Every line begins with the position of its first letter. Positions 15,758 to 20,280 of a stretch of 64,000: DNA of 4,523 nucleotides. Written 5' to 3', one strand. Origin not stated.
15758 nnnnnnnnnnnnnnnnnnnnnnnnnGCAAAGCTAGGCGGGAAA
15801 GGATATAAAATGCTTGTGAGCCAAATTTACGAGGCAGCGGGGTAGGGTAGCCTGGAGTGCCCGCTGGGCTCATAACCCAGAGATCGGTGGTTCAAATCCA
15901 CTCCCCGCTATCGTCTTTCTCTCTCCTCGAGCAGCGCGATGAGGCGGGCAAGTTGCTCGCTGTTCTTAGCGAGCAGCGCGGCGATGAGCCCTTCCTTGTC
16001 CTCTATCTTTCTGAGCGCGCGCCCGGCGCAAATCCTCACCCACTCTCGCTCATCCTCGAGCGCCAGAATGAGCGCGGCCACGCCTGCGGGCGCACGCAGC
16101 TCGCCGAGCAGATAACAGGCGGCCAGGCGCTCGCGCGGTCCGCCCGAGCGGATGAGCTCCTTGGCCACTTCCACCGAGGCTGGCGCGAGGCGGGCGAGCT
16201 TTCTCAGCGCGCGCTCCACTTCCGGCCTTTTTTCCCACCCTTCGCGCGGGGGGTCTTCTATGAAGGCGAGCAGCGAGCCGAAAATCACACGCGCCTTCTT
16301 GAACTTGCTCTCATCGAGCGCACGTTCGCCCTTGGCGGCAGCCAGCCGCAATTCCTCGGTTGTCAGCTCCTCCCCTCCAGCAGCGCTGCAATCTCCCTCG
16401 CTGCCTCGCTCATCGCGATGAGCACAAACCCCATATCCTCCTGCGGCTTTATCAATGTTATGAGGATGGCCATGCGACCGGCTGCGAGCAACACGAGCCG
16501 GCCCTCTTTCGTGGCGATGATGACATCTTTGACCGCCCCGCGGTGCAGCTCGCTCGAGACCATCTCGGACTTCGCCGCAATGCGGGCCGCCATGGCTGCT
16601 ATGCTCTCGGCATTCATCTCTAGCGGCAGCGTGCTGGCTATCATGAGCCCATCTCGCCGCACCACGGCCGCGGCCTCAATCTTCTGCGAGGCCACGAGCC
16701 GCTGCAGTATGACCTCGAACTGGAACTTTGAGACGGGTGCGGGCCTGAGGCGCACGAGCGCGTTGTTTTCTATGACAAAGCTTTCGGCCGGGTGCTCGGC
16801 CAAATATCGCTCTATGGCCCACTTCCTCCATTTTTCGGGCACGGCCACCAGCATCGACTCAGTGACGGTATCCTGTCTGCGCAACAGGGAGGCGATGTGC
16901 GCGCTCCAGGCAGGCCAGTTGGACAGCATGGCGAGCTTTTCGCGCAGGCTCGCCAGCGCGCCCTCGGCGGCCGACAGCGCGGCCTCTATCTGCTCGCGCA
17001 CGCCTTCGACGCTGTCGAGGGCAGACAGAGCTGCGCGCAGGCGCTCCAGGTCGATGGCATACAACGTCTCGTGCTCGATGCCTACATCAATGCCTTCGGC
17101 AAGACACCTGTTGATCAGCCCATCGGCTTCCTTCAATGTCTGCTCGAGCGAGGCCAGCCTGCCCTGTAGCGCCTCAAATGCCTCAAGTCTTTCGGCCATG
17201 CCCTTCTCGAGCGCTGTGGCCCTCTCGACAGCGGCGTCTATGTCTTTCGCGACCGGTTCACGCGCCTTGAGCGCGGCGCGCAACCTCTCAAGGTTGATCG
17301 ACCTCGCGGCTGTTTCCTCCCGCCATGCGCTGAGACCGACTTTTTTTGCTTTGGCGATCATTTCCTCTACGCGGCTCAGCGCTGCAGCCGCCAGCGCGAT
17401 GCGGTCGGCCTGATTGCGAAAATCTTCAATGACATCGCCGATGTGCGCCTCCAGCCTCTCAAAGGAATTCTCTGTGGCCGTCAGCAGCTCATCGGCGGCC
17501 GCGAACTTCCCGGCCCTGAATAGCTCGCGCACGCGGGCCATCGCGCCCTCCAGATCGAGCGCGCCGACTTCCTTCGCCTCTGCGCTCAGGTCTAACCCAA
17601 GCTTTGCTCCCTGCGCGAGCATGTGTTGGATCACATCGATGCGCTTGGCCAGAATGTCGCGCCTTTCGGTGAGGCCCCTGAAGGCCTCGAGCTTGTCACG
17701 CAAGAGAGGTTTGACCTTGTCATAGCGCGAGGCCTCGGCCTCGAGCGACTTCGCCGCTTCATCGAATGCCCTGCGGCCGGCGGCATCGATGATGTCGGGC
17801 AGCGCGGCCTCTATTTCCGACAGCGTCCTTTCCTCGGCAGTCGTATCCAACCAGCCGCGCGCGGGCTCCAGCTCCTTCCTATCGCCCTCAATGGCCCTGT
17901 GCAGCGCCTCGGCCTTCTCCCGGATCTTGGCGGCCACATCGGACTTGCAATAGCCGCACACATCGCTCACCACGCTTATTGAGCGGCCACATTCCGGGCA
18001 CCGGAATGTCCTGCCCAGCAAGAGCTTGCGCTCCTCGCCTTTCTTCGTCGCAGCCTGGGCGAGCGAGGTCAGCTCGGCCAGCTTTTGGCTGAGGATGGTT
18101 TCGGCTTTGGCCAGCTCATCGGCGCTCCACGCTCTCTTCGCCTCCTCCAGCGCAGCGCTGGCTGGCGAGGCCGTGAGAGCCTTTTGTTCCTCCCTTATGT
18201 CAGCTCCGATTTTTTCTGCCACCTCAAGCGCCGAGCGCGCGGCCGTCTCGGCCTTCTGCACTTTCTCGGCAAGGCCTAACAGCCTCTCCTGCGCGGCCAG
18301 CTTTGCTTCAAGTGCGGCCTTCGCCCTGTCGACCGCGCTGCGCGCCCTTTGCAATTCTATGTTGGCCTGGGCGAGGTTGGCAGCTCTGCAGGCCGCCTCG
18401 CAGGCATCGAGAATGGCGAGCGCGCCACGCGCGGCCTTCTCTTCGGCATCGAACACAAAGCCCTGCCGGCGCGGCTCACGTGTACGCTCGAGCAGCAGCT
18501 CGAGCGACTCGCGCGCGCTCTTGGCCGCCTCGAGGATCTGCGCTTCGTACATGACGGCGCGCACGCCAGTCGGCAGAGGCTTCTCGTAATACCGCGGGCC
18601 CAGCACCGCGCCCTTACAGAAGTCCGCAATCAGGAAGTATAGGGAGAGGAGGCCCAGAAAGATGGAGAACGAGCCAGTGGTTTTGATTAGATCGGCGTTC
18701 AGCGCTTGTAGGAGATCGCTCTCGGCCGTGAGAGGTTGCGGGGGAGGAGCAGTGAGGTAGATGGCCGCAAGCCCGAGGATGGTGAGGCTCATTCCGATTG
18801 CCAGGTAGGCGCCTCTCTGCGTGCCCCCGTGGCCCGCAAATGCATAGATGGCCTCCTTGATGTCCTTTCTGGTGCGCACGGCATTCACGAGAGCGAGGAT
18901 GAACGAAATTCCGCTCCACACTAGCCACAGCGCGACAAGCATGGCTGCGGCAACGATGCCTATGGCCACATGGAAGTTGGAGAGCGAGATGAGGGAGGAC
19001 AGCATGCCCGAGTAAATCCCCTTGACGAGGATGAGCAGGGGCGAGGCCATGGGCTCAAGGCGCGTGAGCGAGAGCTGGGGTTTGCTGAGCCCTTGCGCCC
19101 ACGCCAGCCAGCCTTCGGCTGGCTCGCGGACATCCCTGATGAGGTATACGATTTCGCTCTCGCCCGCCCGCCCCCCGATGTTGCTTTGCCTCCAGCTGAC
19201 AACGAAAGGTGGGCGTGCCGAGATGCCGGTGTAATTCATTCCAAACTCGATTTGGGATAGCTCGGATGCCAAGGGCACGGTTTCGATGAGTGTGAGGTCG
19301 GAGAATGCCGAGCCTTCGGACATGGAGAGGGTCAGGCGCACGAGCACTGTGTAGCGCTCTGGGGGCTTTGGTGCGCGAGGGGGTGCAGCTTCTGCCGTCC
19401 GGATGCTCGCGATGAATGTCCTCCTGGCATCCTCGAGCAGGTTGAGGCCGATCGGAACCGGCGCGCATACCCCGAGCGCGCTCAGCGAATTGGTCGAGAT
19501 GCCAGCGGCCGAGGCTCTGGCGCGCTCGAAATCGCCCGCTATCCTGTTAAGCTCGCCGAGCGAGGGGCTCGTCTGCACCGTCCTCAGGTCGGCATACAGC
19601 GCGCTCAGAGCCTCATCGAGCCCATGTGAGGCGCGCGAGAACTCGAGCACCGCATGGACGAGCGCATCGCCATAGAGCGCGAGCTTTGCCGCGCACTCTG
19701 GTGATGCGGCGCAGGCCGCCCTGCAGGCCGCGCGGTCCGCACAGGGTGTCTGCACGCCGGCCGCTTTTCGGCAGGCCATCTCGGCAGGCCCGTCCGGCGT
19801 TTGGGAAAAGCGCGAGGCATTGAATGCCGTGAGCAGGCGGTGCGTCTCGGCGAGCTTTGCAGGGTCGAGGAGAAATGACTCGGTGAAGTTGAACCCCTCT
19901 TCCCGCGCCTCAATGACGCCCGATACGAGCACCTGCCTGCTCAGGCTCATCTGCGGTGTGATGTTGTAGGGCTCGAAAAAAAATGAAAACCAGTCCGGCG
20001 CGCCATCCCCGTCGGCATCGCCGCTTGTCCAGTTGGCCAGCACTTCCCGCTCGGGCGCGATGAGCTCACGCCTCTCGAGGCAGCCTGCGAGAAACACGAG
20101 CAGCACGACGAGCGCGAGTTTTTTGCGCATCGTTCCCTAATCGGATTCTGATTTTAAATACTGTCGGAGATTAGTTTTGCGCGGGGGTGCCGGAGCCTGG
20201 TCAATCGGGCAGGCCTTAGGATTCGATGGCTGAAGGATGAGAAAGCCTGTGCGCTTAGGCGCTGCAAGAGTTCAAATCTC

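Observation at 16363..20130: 1255-aa membrane-anchored coiled-coil protein ending in a Roadblock/LC7 domain, co-transcribed with a HEAT-repeat protein: unusual architecture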

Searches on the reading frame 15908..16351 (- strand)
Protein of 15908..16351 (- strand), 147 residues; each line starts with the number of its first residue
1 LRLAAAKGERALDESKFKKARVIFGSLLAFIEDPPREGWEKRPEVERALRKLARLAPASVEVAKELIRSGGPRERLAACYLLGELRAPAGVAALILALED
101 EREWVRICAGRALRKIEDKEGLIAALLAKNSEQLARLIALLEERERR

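Call 5: search_protein_families(library=pfam, proteins=[window:15908-16351:-], max_evalue=0.1)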
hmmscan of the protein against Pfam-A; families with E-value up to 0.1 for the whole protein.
window:15908-16351:- (147 aa): 1 family
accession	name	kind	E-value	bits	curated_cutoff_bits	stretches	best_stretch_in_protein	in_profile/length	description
PF13646.12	HEAT_2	-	1.8e-07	31.8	27.7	1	64-127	6-68/88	HEAT repeats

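Call 6: search_protein_families(library=ncbifam, proteins=[window:15908-16351:-], max_evalue=0.1)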
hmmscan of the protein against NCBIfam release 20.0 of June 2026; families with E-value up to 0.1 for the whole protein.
window:15908-16351:- (147 aa): 2 families
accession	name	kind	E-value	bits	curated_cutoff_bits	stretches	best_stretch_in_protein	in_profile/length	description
NF010374.0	PRK13800.1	equivalog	0.012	13.9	1196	1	47-131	675-757/898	fumarate reductase/succinate dehydrogenase flavoprotein subunit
NF058502.1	phyc_lyase_CpcE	equivalog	0.022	14.3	330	1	69-126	53-109/260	C-phycocyanin alpha-cysteine-84 phycocyanobilin lyase subunit CpcE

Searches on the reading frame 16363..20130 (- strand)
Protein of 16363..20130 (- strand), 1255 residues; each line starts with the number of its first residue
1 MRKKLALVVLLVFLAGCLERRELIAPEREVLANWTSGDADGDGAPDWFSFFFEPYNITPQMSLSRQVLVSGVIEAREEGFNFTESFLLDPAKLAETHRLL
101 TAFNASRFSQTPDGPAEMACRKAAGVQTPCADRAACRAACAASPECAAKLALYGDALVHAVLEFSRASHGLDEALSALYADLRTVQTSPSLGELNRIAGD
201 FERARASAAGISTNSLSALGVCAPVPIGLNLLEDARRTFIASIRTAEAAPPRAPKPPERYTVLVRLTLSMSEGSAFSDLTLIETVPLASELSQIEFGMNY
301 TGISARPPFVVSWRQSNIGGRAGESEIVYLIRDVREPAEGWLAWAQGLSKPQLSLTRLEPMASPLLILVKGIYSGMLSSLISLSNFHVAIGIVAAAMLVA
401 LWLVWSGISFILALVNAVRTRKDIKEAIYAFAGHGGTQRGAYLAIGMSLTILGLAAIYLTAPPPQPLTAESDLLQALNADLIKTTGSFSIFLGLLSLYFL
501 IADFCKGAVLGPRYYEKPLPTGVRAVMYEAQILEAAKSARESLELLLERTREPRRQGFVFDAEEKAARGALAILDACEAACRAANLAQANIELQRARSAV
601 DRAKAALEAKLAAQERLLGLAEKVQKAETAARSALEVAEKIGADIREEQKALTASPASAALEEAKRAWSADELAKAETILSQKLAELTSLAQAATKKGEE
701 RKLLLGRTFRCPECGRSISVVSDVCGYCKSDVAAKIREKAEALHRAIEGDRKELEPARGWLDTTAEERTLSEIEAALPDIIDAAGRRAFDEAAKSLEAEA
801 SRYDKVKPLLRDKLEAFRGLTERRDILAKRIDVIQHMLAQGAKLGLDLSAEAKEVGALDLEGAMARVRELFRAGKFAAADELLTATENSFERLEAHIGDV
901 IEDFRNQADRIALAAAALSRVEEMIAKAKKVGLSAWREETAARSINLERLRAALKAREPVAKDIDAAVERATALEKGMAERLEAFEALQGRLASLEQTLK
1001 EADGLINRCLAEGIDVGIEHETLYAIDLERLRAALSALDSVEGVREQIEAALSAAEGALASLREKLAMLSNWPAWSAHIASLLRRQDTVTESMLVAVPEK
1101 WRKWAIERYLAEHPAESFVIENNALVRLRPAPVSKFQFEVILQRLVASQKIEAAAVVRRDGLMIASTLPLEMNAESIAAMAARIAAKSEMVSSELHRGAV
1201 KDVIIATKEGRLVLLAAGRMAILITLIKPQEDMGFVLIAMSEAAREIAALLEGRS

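Call 5: search_protein_families(library=pfam, proteins=[window:16363-20130:-], max_evalue=0.1)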
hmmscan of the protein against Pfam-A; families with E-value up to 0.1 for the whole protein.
window:16363-20130:- (1255 aa): 4 families
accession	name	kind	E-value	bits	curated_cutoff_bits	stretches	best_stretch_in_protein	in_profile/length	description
PF03259.23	Robl_LC7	-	1.9e-13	50.4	23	1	1139-1224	3-88/91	Roadblock/LC7 domain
PF13248.11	Zn_ribbon_3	-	0.067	13.1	27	0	708-728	2-22/26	zinc-ribbon domain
PF12773.13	DZR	-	0.073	13.7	27.3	0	711-728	27-44/45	Double zinc ribbon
PF24441.1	DUF7560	-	0.098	12.8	27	0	708-720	5-17/44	Family of unknown function (DUF7560)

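Call 6: search_protein_families(library=ncbifam, proteins=[window:16363-20130:-], max_evalue=0.1)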
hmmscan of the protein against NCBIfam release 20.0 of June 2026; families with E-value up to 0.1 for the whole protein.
window:16363-20130:- (1255 aa): 0 families

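Call 10: find_homologous_proteins(query=window:16363-20130:-)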
Query window:16363-20130:- (1255 aa): 2 proteins with E <= 0.001 among 8000 candidates.
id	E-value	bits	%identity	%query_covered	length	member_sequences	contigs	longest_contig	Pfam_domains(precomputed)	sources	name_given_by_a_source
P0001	0.0e+0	2659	100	100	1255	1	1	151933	PF03259.24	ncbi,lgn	ncbi:MAG: roadblock/LC7 domain-containing protein [Candidatus Micrarchaeia archaeon]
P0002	0.0e+0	2154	80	100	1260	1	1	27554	PF03259.24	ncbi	ncbi:MAG: roadblock/LC7 domain-containing protein [Candidatus Micrarchaeia archaeon]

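Call 11: find_encoding_contigs(protein=P0001, flank=10000, max_places=3)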
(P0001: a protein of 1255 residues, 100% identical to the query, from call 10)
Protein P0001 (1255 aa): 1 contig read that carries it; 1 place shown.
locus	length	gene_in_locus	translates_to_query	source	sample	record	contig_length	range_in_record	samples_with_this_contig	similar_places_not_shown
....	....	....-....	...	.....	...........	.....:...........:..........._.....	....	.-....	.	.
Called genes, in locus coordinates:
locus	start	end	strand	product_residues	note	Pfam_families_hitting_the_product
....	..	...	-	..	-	-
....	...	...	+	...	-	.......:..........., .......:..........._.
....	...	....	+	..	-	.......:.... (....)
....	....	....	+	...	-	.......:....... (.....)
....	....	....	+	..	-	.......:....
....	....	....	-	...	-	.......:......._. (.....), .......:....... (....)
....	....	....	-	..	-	-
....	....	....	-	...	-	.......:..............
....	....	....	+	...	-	-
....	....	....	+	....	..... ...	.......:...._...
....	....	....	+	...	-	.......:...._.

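Call 12: find_encoding_contigs(protein=P0002, flank=10000, max_places=3)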
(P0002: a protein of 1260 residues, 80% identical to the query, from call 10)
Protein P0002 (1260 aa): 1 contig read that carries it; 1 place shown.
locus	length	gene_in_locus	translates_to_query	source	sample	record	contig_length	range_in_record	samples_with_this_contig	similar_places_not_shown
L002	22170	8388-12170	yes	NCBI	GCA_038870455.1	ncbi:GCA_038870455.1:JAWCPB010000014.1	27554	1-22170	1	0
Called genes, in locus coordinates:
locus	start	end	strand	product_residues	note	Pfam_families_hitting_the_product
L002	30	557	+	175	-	PF00578:AhpC-TSA, PF08534:Redoxin, PF10417:1-cysPrx_C (weak)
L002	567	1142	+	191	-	PF02777:Sod_Fe_C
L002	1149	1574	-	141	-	PF00583:Acetyltransf_1, PF13527:Acetyltransf_9 (faint), PF13673:Acetyltransf_10, PF13508:Acetyltransf_7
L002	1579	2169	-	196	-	PF01135:PCMT (weak), PF08704:GCD14, PF05175:MTS (weak), PF13847:Methyltransf_31, PF08241:Methyltransf_11, PF13649:Methyltransf_25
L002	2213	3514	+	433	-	PF00709:Adenylsucc_synt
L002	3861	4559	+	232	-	PF00149:Metallophos, PF12850:Metallophos_2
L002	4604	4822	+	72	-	PF01978:TrmB (weak)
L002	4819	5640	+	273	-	PF10869:DUF2666 (faint)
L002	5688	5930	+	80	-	PF01155:HypA (weak)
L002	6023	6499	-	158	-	PF00132:Hexapep (weak), PF14602:Hexapep_2 (weak)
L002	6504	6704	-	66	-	-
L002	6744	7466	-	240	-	PF00881:Nitroreductase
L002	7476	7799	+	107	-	-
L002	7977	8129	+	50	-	-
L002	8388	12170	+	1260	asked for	PF03259:Robl_LC7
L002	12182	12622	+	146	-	PF13646:HEAT_2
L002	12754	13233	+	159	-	-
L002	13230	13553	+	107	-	-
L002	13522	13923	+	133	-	-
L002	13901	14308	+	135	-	-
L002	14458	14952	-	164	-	PF04250:DUF429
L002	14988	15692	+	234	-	-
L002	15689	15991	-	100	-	PF12773:DZR, PF13240:Zn_Ribbon_1 (faint), PF18912:DZR_2 (weak), PF10571:UPF0547 (weak), PF12773:DZR (weak)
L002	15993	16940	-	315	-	-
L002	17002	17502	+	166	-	PF01569:PAP2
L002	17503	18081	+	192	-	-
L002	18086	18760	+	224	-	PF00455:DeoRC (faint), PF06026:Rib_5-P_isom_A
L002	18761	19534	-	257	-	-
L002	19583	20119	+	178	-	PF09335:VTT_dom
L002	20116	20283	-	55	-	-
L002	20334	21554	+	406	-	PF08323:Glyco_transf_5, PF13439:Glyco_transf_4, PF13579:Glyco_trans_4_4, PF20706:GT4-conflict, PF00534:Glycos_transf_1, PF13692:Glyco_trans_1_4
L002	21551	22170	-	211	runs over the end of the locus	PF01047:MarR (weak), PF12802:MarR_2, PF12840:HTH_20, PF13545:HTH_Crp_2, PF25213:HVO_A0261_N (weak), PF13412:HTH_24 (weak), PF01982:CTP-dep_RFKase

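Call 24: find_related_loci(query=A1, collection=genome_contigs, flank=10000)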
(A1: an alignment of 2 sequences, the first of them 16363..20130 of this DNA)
Query A1 (1255 aa) in genome_contigs; peptide patterns used: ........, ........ (x = any residue, [..] = any of these).
600 stretches matched a pattern, but none encodes a relative of the query by tblastn (E <= 1e-3).

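Call 38: find_homologous_proteins(query=A4, max_evalue=0.00001)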
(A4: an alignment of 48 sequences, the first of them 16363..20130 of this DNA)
Query A4 (48 sequences) (1255 aa, profile of the alignment): 2 proteins with E <= 0.00001 among 8000 candidates.
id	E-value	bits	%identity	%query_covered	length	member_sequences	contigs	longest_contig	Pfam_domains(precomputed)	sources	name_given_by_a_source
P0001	4.6e-218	744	100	100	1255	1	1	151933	PF03259.24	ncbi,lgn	ncbi:MAG: roadblock/LC7 domain-containing protein [Candidatus Micrarchaeia archaeon]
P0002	9.5e-218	743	80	100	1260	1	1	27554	PF03259.24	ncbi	ncbi:MAG: roadblock/LC7 domain-containing protein [Candidatus Micrarchaeia archaeon]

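Call 98: search_protein_families(library=pfam, alignment_id=A4, max_evalue=0.001)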
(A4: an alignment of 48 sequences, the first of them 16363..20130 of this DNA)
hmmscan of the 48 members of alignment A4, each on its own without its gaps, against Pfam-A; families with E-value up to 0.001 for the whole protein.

A. member 1, window:16363-20130:- (1255 aa): 1 family
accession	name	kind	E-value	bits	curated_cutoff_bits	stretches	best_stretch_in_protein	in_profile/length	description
PF03259.23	Robl_LC7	-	1.9e-13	50.4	23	1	1139-1224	3-88/91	Roadblock/LC7 domain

B. families by the number of members that match (of 48 scanned): 7 families
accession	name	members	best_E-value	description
PF03259.23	Robl_LC7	16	1.9e-13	Roadblock/LC7 domain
PF25164.1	CoiA_N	1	1.7e-07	Competence protein CoiA, N-terminal domain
PF18912.6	DZR_2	1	3.7e-07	Double zinc ribbon domain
PF12773.13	DZR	1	2.3e-05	Double zinc ribbon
PF24440.1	DUF7559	1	0.00029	Family of unknown function (DUF7559)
PF10046.14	BLOC1_2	1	0.0005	Biogenesis of lysosome-related organelles complex-1 subunit 2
PF02674.22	Colicin_V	1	0.001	Colicin V production protein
